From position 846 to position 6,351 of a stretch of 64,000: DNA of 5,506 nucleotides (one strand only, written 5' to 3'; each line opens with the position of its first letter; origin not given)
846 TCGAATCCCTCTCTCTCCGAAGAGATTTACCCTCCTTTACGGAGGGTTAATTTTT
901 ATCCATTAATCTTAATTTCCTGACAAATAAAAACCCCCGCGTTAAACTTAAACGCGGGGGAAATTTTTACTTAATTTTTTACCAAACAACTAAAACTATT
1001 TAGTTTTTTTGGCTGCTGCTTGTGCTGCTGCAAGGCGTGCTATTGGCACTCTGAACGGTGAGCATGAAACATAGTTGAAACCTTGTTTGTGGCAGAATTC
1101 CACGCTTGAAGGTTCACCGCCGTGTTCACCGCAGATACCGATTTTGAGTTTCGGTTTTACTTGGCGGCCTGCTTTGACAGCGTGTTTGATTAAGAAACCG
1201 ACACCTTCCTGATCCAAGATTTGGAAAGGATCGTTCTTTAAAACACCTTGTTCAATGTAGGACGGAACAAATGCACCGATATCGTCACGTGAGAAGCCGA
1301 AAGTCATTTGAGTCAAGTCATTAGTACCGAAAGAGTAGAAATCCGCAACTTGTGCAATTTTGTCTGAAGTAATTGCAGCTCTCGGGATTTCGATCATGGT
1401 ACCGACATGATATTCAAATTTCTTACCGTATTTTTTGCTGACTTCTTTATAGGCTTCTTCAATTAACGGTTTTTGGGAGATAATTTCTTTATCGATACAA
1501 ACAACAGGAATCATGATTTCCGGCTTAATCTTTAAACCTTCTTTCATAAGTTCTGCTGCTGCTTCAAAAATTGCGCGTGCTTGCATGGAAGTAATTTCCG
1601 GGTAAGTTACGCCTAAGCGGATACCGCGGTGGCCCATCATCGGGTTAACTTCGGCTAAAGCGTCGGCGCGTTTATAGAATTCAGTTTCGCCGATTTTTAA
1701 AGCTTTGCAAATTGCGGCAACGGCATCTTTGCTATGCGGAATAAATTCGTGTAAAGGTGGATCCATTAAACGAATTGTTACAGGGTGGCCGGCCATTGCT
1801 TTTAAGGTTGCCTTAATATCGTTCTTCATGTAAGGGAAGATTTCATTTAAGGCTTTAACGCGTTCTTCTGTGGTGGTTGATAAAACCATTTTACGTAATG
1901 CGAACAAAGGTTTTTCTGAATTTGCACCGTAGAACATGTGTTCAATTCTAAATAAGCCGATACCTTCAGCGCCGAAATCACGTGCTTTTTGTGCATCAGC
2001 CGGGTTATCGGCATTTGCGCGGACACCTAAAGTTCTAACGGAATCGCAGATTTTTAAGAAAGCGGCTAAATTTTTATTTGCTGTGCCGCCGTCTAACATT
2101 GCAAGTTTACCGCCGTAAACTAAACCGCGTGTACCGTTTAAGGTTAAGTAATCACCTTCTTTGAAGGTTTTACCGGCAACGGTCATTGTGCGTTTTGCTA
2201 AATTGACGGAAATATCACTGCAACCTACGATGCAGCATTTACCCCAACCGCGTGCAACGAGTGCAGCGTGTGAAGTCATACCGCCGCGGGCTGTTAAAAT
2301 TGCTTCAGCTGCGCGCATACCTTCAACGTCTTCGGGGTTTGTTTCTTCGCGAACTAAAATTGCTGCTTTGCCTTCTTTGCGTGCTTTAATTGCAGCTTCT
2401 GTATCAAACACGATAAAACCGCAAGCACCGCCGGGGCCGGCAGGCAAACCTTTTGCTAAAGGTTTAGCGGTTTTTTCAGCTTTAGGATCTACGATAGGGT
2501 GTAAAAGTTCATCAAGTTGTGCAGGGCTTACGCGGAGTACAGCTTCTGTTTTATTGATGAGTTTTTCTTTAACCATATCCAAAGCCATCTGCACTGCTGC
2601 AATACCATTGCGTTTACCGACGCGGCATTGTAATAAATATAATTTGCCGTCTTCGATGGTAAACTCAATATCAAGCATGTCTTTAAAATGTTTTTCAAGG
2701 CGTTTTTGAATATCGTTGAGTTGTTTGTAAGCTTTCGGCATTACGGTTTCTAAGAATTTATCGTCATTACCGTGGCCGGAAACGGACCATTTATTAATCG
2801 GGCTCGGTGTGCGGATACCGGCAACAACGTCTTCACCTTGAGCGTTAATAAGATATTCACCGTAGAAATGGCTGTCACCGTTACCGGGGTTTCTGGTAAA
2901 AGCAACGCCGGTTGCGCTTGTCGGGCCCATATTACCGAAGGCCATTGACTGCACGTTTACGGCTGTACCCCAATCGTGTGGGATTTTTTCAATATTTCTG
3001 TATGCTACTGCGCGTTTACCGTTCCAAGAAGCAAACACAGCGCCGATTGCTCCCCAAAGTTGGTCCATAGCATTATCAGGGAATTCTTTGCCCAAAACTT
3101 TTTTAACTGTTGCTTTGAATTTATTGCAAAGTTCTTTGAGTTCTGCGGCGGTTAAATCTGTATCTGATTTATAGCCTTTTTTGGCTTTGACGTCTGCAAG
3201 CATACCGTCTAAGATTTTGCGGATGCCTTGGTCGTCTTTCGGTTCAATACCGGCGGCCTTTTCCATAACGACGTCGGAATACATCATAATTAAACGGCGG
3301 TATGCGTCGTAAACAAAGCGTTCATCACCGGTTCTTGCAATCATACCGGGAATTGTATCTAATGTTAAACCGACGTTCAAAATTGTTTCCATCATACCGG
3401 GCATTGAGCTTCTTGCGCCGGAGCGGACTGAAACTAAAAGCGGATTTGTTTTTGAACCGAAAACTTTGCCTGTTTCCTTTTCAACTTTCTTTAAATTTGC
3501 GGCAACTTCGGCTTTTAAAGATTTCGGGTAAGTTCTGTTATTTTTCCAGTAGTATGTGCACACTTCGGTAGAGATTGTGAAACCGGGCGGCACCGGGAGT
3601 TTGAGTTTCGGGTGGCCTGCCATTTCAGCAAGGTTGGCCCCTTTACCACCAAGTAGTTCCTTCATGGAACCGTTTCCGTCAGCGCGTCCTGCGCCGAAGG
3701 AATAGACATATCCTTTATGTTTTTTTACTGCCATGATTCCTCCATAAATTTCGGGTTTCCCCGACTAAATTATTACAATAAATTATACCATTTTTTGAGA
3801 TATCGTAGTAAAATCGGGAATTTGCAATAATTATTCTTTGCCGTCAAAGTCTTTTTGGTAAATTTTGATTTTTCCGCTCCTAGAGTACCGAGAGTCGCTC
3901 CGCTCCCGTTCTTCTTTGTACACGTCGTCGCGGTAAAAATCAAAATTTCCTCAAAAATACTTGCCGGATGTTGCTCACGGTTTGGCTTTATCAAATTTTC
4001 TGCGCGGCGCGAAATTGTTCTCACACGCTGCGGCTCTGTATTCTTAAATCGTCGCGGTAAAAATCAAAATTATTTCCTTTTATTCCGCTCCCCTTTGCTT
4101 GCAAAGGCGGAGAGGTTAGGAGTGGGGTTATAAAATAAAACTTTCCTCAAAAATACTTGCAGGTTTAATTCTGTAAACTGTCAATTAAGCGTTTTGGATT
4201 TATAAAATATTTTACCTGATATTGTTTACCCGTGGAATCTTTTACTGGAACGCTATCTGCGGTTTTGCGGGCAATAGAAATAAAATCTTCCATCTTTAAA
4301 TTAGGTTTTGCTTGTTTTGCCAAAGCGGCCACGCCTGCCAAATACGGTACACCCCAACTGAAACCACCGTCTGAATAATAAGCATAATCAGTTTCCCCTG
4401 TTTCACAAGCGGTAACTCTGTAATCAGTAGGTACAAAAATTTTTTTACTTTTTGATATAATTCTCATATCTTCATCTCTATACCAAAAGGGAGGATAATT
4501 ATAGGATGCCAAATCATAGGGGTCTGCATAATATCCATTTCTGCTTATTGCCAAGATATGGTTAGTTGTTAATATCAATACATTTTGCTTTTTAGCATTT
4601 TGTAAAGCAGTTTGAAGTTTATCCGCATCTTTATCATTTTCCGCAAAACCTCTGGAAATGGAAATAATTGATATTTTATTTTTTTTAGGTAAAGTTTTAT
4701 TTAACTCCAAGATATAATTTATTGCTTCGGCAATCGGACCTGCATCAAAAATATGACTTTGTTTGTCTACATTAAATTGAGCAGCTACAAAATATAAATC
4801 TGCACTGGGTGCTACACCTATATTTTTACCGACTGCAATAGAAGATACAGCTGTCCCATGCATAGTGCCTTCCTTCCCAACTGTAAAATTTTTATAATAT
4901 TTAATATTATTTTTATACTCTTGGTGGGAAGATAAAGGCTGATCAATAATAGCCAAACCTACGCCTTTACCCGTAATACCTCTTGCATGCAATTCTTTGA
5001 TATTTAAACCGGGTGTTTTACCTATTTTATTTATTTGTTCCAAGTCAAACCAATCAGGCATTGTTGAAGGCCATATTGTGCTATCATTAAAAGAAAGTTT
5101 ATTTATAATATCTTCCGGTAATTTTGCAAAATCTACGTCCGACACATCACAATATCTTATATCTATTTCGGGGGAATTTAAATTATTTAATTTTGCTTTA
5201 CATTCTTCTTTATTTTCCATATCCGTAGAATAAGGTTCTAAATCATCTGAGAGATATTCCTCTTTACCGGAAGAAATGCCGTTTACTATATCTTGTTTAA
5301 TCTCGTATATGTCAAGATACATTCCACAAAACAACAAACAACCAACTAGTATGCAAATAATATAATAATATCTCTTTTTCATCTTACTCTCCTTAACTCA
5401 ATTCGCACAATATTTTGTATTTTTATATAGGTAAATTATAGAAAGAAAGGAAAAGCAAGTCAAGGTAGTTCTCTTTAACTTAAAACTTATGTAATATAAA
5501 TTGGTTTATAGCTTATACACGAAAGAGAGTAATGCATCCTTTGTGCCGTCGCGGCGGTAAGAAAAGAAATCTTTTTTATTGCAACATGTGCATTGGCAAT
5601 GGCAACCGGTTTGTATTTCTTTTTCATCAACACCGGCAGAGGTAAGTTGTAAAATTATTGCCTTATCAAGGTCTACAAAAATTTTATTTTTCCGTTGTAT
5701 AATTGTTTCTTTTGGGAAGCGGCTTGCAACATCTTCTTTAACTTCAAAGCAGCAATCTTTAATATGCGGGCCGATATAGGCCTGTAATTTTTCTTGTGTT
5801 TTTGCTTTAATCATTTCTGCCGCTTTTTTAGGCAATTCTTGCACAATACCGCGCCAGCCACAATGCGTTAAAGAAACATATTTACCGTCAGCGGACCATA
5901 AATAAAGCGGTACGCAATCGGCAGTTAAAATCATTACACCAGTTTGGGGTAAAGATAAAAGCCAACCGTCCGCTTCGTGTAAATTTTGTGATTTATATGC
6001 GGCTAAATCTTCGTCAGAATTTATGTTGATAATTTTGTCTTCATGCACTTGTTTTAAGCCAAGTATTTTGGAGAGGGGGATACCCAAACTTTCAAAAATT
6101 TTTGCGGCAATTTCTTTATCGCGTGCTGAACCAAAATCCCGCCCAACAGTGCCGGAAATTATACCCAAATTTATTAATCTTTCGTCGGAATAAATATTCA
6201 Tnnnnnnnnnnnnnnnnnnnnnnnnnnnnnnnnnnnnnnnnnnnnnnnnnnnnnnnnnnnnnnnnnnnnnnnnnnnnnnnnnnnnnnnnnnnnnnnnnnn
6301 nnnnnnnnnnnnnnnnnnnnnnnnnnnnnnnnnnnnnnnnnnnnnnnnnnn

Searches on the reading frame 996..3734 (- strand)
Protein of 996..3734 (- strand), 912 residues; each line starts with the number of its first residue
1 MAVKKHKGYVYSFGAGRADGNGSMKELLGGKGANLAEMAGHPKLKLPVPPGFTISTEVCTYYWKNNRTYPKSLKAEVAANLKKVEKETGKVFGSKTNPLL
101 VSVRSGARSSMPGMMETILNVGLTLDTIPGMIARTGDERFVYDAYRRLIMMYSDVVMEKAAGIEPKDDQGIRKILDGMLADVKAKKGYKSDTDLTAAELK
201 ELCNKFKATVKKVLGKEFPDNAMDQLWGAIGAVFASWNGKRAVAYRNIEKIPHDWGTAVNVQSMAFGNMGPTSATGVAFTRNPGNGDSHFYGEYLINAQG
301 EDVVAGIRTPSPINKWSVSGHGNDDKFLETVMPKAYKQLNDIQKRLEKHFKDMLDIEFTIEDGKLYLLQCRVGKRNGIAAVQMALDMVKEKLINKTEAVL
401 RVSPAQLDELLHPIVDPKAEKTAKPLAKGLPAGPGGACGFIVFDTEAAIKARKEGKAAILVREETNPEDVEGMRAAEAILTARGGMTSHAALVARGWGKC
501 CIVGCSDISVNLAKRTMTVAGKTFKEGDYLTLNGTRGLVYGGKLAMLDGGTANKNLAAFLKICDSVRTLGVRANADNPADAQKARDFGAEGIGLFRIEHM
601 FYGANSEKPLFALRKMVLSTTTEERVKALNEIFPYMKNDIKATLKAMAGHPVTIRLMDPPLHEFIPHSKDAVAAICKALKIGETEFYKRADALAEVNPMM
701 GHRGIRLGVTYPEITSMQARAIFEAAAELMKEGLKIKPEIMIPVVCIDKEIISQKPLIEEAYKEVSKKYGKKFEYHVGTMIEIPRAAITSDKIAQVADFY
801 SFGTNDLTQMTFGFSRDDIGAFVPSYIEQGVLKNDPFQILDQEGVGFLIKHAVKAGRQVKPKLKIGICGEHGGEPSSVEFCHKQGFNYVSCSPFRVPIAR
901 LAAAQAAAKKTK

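Call 12: search_protein_families(library=pfam, proteins=[window:996-3734:-])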
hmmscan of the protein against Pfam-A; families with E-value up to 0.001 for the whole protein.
window:996-3734:- (912 aa): 4 families
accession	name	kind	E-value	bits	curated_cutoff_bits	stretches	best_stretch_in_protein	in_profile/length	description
PF02896.24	PEP-utilizers_C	-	1.2e-78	264.7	22.8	1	555-906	6-291/293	PEP-utilising enzyme, PEP-binding domain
PF01326.24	PPDK_N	-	2.2e-54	185.4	27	3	72-311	76-218/328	Pyruvate phosphate dikinase, AMP/ATP-binding domain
PF00391.29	PEP-utilizers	-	2.4e-23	82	23.1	1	457-537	4-72/72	PEP-utilising enzyme, mobile domain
PF05000.22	RNA_pol_Rpb1_4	-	0.0008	19.7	24.8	0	66-125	15-76/107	RNA polymerase Rpb1, domain 4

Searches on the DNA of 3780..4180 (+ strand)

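Call 22: search_rna_families(source=window, start=3780, end=4180, threshold=evalue, max_evalue=10)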
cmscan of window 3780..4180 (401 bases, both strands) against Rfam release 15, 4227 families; matches with E-value up to 10: 6.
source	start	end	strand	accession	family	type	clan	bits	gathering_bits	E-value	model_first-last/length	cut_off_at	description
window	3852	3957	+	RF00717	mir-315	Gene; miRNA;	-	24.1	63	0.057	1-83/83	no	mir-315 microRNA precursor family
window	3850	3959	+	RF03956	mir-737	Gene; miRNA;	-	23.4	60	0.19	1-63/63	no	mir-737 microRNA precursor family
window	3852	3956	-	RF00717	mir-315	Gene; miRNA;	-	22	63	0.19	1-83/83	no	mir-315 microRNA precursor family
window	3850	3959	-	RF03956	mir-737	Gene; miRNA;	-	19.6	60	1.5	1-63/63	no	mir-737 microRNA precursor family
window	3851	3958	-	RF00972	mir-651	Gene; miRNA;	-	15.6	106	3.2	1-86/86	no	mir-651 microRNA precursor family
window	3989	4074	+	RF02619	BSnc115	Gene; sRNA;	-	13.7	115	6.1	1-91/91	no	Brucella sRNA 115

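Call 62: search_dna_similar(query=window:3815-3990:+, collection=plasmids, mode=distant, max_evalue=0.001, max_rows=10)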
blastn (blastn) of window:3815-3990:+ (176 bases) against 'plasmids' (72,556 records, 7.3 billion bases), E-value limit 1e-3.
No match.

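Call 63: search_dna_similar(query=window:3815-3990:+, collection=phages, mode=distant, max_evalue=0.001, max_rows=10)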
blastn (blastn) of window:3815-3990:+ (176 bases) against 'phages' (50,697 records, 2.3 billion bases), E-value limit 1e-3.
No match.
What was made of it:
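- No plasmid or phage relatives (calls 62, 63).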

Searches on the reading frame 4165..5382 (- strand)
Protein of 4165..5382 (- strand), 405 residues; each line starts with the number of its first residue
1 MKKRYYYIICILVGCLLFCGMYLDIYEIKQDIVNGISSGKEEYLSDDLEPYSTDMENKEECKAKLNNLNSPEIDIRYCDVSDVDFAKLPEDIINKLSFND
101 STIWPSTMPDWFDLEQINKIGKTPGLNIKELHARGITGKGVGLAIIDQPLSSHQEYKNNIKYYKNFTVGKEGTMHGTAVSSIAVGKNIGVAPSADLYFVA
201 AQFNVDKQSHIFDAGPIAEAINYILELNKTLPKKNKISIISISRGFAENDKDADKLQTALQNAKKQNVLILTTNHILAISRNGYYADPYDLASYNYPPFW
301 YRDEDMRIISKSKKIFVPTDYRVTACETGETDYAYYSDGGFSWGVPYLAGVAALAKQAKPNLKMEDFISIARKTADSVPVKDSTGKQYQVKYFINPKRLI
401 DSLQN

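Call 12: search_protein_families(library=pfam, proteins=[window:4165-5382:-])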
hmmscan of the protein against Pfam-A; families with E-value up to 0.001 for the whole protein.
window:4165-5382:- (405 aa): 1 family
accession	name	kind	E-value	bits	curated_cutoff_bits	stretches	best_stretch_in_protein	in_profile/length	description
PF00082.27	Peptidase_S8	-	1.4e-10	41.5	21.8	1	138-270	1-147/288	Subtilase family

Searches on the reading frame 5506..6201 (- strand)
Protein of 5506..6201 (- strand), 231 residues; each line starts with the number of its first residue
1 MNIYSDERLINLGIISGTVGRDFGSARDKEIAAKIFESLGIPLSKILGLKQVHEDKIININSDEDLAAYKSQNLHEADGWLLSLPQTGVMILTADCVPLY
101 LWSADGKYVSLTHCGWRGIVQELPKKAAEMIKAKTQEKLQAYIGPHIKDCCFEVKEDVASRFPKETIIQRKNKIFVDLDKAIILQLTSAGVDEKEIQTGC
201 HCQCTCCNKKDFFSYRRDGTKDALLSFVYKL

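Call 41: search_protein_families(library=pfam, max_evalue=0.00001, proteins=[window:5506-6201:-])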
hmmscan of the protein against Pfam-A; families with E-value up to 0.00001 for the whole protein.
window:5506-6201:- (231 aa): 1 family
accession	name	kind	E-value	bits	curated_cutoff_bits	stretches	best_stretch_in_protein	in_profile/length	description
PF02578.20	Cu-oxidase_4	-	8e-49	166.6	22.9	1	33-220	33-228/238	Multi-copper polyphenol oxidoreductase laccase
